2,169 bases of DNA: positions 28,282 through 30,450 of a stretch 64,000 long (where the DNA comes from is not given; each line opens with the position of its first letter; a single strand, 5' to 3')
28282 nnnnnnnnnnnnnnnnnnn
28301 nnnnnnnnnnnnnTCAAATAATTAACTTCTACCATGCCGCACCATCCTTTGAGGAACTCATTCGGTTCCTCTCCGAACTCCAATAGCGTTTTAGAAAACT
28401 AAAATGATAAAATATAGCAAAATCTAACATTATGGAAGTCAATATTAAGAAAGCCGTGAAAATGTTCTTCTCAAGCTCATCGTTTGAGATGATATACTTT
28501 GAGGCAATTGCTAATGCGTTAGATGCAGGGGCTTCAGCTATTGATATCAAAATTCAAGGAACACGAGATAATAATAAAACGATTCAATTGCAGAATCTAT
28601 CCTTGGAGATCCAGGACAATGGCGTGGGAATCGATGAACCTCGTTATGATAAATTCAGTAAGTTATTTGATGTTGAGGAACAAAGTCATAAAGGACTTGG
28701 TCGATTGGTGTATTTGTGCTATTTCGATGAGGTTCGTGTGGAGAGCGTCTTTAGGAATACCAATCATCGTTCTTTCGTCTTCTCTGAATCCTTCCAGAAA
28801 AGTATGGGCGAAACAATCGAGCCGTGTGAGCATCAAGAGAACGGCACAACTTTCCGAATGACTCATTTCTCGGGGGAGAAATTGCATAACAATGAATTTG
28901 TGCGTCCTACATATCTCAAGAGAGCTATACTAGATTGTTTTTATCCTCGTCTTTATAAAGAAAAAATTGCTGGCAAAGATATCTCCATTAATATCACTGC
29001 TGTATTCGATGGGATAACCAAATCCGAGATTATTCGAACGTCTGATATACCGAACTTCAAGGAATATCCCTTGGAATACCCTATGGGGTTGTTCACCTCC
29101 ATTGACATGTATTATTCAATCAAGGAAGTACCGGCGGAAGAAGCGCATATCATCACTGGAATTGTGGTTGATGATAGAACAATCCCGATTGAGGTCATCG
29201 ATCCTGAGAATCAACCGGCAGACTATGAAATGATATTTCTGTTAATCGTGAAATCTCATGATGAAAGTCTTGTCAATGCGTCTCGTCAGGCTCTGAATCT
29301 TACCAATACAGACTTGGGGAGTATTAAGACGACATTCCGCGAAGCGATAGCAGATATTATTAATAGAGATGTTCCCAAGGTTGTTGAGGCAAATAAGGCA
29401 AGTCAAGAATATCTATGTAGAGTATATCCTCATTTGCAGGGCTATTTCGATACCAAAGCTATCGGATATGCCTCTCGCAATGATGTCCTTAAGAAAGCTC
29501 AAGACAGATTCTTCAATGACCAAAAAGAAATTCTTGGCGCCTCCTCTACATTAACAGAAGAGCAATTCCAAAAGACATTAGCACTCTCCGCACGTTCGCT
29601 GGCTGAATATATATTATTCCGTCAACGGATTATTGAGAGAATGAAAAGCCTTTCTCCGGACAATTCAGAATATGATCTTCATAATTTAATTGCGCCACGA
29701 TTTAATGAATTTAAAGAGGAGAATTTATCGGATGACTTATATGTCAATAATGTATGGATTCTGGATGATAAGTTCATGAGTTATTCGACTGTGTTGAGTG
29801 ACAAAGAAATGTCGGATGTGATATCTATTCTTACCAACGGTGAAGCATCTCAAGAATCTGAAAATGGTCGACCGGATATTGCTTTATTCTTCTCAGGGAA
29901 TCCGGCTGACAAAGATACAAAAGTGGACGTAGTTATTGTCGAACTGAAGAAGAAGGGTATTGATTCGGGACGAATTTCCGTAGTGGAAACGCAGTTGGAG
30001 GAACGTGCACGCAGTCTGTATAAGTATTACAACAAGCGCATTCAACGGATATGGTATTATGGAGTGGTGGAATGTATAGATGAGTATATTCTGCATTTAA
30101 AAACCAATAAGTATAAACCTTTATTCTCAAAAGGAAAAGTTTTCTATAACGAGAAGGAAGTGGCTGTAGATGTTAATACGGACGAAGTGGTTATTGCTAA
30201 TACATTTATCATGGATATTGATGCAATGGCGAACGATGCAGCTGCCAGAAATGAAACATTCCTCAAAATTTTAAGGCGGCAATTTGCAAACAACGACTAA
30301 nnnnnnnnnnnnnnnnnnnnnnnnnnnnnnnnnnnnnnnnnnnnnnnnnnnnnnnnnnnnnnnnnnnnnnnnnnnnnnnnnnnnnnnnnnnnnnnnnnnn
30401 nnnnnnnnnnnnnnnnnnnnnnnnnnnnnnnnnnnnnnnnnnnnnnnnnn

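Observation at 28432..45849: DISARM class-1-like operon with a non-canonical parts list: GHKL-nuclease, embedded TIR-like gene, DrmA-DrmB fusion, no PLD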

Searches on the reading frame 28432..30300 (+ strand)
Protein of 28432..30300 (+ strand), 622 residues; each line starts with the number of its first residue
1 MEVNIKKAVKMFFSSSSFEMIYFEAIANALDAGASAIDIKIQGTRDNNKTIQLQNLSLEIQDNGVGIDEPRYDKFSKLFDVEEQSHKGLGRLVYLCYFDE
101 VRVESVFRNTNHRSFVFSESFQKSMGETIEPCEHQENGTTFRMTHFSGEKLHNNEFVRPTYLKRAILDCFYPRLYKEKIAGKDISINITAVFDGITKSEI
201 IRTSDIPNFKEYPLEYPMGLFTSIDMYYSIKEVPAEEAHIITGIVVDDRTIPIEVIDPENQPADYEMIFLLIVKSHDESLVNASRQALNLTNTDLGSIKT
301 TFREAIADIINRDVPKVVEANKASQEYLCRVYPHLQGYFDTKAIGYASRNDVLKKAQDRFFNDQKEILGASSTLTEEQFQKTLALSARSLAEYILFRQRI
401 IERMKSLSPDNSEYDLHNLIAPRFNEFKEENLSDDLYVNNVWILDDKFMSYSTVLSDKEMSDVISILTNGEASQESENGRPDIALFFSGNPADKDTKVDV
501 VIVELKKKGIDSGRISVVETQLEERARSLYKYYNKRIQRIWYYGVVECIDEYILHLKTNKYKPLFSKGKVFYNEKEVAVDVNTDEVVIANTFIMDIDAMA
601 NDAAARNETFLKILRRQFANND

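Call 3: search_protein_families(library=pfam, proteins=[window:28432-30300:+], max_evalue=0.01)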
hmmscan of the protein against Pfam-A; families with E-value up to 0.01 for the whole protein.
window:28432-30300:+ (622 aa): 2 families
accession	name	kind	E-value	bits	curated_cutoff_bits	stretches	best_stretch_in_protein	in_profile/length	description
PF02518.31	HATPase_c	-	1.8e-07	32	26.4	1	19-144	7-106/111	Histidine kinase-, DNA gyrase B-, and HSP90-like ATPase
PF13589.12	HATPase_c_3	-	0.00014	22.4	25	1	18-84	3-62/137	Histidine kinase-, DNA gyrase B-, and HSP90-like ATPase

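Call 4: search_protein_families(library=padloc, proteins=[window:28432-30300:+], max_evalue=0.01)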
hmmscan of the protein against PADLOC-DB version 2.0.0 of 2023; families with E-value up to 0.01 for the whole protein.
window:28432-30300:+ (622 aa): 0 families

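Call 6: search_protein_families(library=ncbifam, proteins=[window:28432-30300:+], max_evalue=0.01)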
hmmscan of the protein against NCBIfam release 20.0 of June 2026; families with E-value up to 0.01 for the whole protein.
window:28432-30300:+ (622 aa): 4 families
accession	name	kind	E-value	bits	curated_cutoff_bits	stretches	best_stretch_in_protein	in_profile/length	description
NF050001.1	restrict_BbrUII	equivalog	3.2e-05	22.7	550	0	428-559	481-605/659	BbrUII/HgiDII family restriction enzyme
TIGR01925.2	spIIAB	equivalog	0.00026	20.9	135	0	48-107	65-124/137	anti-sigma F factor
TIGR00585.2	mutl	equivalog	0.0024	16.8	180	1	26-69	29-63/555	DNA mismatch repair endonuclease MutL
NF040750.1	tetrathio_HK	equivalog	0.0086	14.6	750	0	2-93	441-524/555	tetrathionate respiration histidine kinase TtrS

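Call 30: find_homologous_proteins(query=window:28432-30300:+, max_evalue=0.00001)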
Query window:28432-30300:+ (622 aa): 1539 proteins with E <= 0.00001 among 8000 candidates; the best 120 are listed.
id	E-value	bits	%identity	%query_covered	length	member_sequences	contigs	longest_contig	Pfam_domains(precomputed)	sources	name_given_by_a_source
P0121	0.0e+0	1382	100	100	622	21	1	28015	PF02518.32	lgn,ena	-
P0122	0.0e+0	1092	78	99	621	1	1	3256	-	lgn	-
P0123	0.0e+0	1066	76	100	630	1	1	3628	PF02518.32,PF13589.13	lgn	-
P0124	3.3e-292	989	73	99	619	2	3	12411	-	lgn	-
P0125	4.9e-277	938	69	100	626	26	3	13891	PF02518.32,PF13589.13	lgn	-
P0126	1.3e-276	937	68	100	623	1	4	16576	PF02518.32,PF13589.13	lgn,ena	-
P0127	4.4e-273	925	67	100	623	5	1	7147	PF02518.32,PF13589.13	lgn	-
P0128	2.6e-270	916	66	100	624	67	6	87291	PF02518.32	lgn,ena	-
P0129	1.5e-265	900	66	100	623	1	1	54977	PF02518.32,PF13589.13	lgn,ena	-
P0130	4.5e-265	899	66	100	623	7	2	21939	PF02518.32,PF13589.13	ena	-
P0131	1.0e-264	898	66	100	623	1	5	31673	PF02518.32,PF13589.13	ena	-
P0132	3.0e-264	896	66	100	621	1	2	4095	PF02518.32,PF13589.13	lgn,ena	-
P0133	3.4e-263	893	66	100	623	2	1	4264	PF02518.32,PF13589.13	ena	-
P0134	4.1e-262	889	65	100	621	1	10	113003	PF02518.32,PF13589.13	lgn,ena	-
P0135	4.9e-262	889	65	100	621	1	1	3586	PF02518.32,PF13589.13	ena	-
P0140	1.8e-260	884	65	100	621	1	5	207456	PF02518.32,PF13589.13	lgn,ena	-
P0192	2.1e-197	676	53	100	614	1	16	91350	PF02518.32,PF13589.13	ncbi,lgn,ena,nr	ncbi:MAG: sensor histidine kinase [Prevotella sp.]|nr:sensor histidine kinase [Prevotella sp.]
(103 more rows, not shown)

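Call 31: find_encoding_contigs(protein=P0140, flank=8000, max_places=3)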
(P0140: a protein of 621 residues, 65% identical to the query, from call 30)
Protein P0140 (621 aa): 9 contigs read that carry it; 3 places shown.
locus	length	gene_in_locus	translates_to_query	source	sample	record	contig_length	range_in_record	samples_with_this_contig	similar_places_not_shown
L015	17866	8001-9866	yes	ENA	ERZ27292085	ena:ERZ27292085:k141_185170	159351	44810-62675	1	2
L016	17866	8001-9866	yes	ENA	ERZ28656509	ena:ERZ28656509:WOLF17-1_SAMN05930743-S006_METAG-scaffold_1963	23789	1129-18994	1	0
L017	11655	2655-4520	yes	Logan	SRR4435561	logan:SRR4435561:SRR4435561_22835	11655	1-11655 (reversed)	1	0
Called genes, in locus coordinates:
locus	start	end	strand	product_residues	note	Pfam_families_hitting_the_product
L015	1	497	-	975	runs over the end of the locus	PF22557:DuOB, PF05970:PIF1, PF01443:Viral_helicase1 (faint), PF13245:AAA_19, PF13401:AAA_22 (weak), PF13604:AAA_30, PF02689:Herpes_Helicase (weak), PF13538:UvrD_C_2 (weak)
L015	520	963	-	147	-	PF04343:DUF488, PF22751:DUF488-N3a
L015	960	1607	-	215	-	PF04343:DUF488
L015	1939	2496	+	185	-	PF13338:AbiEi_4 (weak)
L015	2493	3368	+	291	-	PF08843:AbiEii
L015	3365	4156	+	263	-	PF00149:Metallophos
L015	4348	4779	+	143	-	-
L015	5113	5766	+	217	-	-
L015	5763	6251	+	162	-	PF02870:Methyltransf_1N, PF01035:DNA_binding_1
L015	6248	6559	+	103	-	PF14542:Acetyltransf_CG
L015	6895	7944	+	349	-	PF17761:DUF1016_N, PF06250:YhcG_C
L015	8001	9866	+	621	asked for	PF02518:HATPase_c (weak), PF13589:HATPase_c_3 (weak)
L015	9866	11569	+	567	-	PF00145:DNA_methylase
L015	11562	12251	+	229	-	-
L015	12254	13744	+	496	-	PF13589:HATPase_c_3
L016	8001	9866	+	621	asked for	PF02518:HATPase_c (weak), PF13589:HATPase_c_3 (weak)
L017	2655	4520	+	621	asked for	PF02518:HATPase_c (weak), PF13589:HATPase_c_3 (weak)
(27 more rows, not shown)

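Call 32: find_encoding_contigs(protein=P0192, flank=8000, max_places=3)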
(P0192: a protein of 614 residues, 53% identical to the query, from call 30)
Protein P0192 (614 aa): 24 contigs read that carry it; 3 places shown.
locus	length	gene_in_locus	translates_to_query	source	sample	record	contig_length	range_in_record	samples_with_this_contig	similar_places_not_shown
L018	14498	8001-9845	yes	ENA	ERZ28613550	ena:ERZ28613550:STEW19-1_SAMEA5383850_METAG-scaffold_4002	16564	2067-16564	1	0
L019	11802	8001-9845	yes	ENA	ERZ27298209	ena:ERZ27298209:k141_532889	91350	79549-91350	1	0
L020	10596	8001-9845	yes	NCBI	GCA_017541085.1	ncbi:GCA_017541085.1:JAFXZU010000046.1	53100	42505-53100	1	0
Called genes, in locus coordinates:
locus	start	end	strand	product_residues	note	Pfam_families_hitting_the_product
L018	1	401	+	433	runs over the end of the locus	PF00328:His_Phos_2 (weak)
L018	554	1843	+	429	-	PF00919:UPF0004, PF04055:Radical_SAM, PF01938:TRAM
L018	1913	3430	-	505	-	-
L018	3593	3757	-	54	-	-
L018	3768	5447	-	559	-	PF13306:LRR_5, PF02368:Big_2, PF22359:Big-like (weak), PF26182:Ig_NUP210_5th (weak), PF26918:Ig_Eae (weak)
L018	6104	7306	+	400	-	PF02463:SMC_N, PF13175:AAA_15 (weak), PF13476:AAA_23, PF13175:AAA_15 (weak), PF13304:AAA_21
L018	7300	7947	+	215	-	PF14103:DUF4276 (faint)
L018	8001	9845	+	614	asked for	PF02518:HATPase_c (weak), PF13589:HATPase_c_3 (weak)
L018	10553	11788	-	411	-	PF14294:DUF4372, PF01609:DDE_Tnp_1, PF13612:DDE_Tnp_1_3 (weak)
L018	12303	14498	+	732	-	?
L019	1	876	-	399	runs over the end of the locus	PF00155:Aminotran_1_2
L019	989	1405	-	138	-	PF04138:GtrA_DPMS_TM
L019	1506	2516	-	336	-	PF13439:Glyco_transf_4, PF13579:Glyco_trans_4_4 (weak), PF20706:GT4-conflict, PF00534:Glycos_transf_1, PF13692:Glyco_trans_1_4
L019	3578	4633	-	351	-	PF01548:DEDD_Tnp_IS110, PF02371:Transposase_20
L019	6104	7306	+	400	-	PF02463:SMC_N, PF13175:AAA_15 (weak), PF13476:AAA_23, PF13175:AAA_15 (weak), PF13304:AAA_21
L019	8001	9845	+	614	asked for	PF02518:HATPase_c (weak), PF13589:HATPase_c_3 (weak)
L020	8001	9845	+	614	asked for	PF02518:HATPase_c (weak), PF13589:HATPase_c_3 (weak)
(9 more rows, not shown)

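Call 64: search_solved_structures(query=A2, max_evalue=1)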
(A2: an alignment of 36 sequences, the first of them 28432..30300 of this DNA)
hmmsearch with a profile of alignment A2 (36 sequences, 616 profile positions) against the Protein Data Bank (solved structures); distinct sequences matched with E-value up to 1: 5.
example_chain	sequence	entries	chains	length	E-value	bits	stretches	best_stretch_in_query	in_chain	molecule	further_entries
6mfq_A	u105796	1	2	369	0.31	12.7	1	23-107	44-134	Mismatch repair endonuclease PMS2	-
1h7s_A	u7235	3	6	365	0.31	12.7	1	23-107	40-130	PMS1 PROTEIN HOMOLOG 2 | MISMATCH REPAIR ENDONUCLEASE PMS2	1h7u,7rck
1ea6_A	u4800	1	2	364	0.31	12.7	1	23-107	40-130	PMS1 PROTEIN HOMOLOG 2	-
9s89_A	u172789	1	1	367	0.31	12.7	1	23-107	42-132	Mismatch repair endonuclease PMS2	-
7rcb_A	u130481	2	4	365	0.32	12.6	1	23-107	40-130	Mismatch repair endonuclease PMS2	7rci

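Call 69: find_related_loci(query=A2, collection=metagenome_contigs, flank=10000)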
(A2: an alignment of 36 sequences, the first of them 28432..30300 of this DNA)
Query A2 (622 aa) in metagenome_contigs; peptide patterns used: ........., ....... (x = any residue, [..] = any of these).
278 stretches matched a pattern; 203 encode a relative of the query (tblastn E <= 1e-3); the best 80 are kept; 80 distinct loci.
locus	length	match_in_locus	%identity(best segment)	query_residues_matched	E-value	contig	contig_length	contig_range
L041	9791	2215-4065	67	1-619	0e+0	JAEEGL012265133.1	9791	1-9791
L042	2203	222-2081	67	1-619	0e+0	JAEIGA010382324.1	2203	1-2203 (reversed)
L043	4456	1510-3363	64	1-619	0e+0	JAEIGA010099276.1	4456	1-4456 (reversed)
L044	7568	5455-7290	52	1-621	0e+0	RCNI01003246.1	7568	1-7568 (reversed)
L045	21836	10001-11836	52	1-621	0e+0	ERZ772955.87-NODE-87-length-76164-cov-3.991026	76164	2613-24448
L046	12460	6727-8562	52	1-621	0e+0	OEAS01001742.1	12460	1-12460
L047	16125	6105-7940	52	1-621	0e+0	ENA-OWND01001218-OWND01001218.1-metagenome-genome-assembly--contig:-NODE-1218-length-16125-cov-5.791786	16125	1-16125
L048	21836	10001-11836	51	1-621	0e+0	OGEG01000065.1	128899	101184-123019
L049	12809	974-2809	51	1-621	0e+0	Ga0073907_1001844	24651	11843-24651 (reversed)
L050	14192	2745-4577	53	1-618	0e+0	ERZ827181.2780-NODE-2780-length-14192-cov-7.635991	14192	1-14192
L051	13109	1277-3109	53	1-618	0e+0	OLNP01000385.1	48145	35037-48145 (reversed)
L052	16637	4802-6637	53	1-620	0e+0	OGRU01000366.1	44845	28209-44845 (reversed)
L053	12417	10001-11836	52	1-620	0e+0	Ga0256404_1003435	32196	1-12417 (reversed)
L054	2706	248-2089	52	1-621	0e+0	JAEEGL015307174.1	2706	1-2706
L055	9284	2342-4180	51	1-622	0e+0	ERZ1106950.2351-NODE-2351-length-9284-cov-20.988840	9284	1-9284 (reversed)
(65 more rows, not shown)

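Call 73: predict_structure(alignment_id=A2)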
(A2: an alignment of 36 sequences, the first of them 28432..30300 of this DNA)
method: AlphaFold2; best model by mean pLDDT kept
length: 622 residues; sequences in the alignment: 36
mean_pLDDT: 80.1   pTM: 0.61
mean pLDDT of the five models: 80.1, 79.3, 76.7, 72.6, 71.3
residues with pLDDT >= 90: 133; 70-90: 366; 50-70: 102; < 50: 21
segments of 3 or more residues with pLDDT < 50: 80-85, 472-480, 512-514
pLDDT, mean of each block of 10 residues (from residue 1): 62 74 91 95 87 91 93 74 51 85 95 91 83 94 84 86 93 92 96 94 93 74 84 85 84 75 84 70 67 81 85 80 83 82 68 86 80 78 78 80 81 71 60 65 70 68 73 43 73 83 72 58 82 87 83 86 87 88 87 87 86 76 45
secondary structure, 60 per line:
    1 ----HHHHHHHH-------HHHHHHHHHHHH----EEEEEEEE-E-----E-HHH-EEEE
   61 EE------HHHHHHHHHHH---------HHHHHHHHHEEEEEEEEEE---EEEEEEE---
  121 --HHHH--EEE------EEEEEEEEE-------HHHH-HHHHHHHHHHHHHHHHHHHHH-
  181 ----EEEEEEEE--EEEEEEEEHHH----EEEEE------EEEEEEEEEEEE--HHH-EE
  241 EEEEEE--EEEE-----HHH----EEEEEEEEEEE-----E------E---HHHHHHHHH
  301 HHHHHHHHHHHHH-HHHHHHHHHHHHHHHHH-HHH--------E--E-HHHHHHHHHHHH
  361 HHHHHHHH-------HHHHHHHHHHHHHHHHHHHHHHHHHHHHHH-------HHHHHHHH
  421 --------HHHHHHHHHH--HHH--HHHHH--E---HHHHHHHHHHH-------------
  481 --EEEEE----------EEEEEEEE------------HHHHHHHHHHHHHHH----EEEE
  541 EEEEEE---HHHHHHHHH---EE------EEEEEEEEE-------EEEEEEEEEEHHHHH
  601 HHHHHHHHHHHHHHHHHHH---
elements in order: H5-12 H20-31 E36-43 E57-62 H69-79 H89-97 E98-107 E111-117 H123-126 E129-131 E138-146 H154-157 H159-179 E185-192 E195-202 E210-214 E221-232 E239-246 E249-252 E265-275 H292-313 H315-331 H349-368 H376-405 H413-420 H429-438 H446-450 H457-467 E483-487 E498-505 H518-532 E537-546 H550-558 E570-578 E586-595 H596-619

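Call 76: fold_search(model_id=the predicted structure, library=pdb)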
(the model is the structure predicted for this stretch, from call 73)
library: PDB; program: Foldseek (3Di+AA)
matches with E <= 10: 930; with E <= 0.001: 538
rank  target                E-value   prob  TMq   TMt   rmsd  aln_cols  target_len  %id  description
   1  4j0b_B                4.8e-11  1.00  0.31  0.32  15.5       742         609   10  Structure of mitochondrial Hsp90 (TRAP1) with ADP-BeF3 (released 2014-01-22)
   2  5tvw_B                8.1e-11  1.00  0.31  0.32  16.5       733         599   11  Crystal structure of mitochondrial Hsp90 (TRAP1) with ATP in absence of Mg, hemi-hydrolyzed (released 2018-03-14)
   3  3h4l_A                8.5e-11  1.00  0.35  0.61   5.5       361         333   13  Crystal Structure of N terminal domain of a DNA repair protein (released 2010-03-02)
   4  4ipe_A                9.4e-11  1.00  0.30  0.32  14.1       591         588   11  Crystal structure of mitochondrial Hsp90 (TRAP1) with AMPPNP (released 2014-01-22)
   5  8ffv_B                1.5e-10  1.00  0.33  0.32  13.1       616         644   11  Cryo-EM structure of the GR-Hsp90-FKBP52 complex (released 2023-11-01)
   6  3h4l_B                1.6e-10  1.00  0.31  0.49   7.5       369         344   15  Crystal Structure of N terminal domain of a DNA repair protein (released 2010-03-02)
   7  7exp_B                1.8e-10  1.00  0.30  0.31  15.6       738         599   10  Crystal structure of zebrafish TRAP1 with AMPPNP and MitoQ (released 2022-01-05)
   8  5tth_A                1.9e-10  1.00  0.32  0.30  15.6       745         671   11  Heterodimeric SpyCatcher/SpyTag-fused zebrafish TRAP1 in ATP/ADP-hybrid state (released 2017-08-23)
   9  4j0b_A                2.3e-10  1.00  0.29  0.31  16.7       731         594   11  Structure of mitochondrial Hsp90 (TRAP1) with ADP-BeF3 (released 2014-01-22)
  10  4iyn_B                2.4e-10  1.00  0.31  0.31  17.1       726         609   11  Structure of mitochondrial Hsp90 (TRAP1) with ADP-ALF4- (released 2014-01-22)
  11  6d14_A                2.6e-10  1.00  0.30  0.31   9.1       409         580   12  Zebrafish TRAP1 bound to AMPPNP and calcium in the asymmetric closed state (released 2018-04-25)
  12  9n2k_B                2.7e-10  1.00  0.31  0.52   6.4       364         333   13  N-terminal domain of Bacillus subtilis MutL bound to ADP (released 2026-01-07)
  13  8ffv_A                3.0e-10  1.00  0.31  0.30  17.8       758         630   11  Cryo-EM structure of the GR-Hsp90-FKBP52 complex (released 2023-11-01)
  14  5uls_B                3.3e-10  1.00  0.30  0.29   8.7       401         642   12  Structure of GRP94 in the active conformation (released 2017-09-27)
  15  4ipe_B                4.3e-10  1.00  0.31  0.32  16.3       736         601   11  Crystal structure of mitochondrial Hsp90 (TRAP1) with AMPPNP (released 2014-01-22)
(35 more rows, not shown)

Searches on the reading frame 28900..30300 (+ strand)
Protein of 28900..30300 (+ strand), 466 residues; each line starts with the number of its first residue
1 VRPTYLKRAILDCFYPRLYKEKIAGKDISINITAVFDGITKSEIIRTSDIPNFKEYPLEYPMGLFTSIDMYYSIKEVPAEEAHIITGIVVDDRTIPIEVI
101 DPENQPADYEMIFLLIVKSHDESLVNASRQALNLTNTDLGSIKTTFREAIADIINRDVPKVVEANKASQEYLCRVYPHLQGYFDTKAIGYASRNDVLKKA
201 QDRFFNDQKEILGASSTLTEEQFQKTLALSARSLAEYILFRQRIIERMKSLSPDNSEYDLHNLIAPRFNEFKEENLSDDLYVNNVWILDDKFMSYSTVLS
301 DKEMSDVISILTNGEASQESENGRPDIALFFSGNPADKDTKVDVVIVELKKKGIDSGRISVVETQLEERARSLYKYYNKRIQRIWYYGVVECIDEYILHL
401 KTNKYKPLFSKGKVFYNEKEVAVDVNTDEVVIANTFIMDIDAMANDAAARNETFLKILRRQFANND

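Call 34: search_protein_families(library=pfam, proteins=[window:28900-30300:+], max_evalue=5)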
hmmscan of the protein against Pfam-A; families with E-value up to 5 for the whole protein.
window:28900-30300:+ (466 aa): 2 families
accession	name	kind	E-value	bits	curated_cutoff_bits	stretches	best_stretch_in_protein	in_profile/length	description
PF04766.17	Baculo_p26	-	0.14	12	26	1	350-434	147-224/234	Nucleopolyhedrovirus p26 protein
PF09386.16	ParD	-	0.18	12.7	27.3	1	218-278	8-69/80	Antitoxin ParD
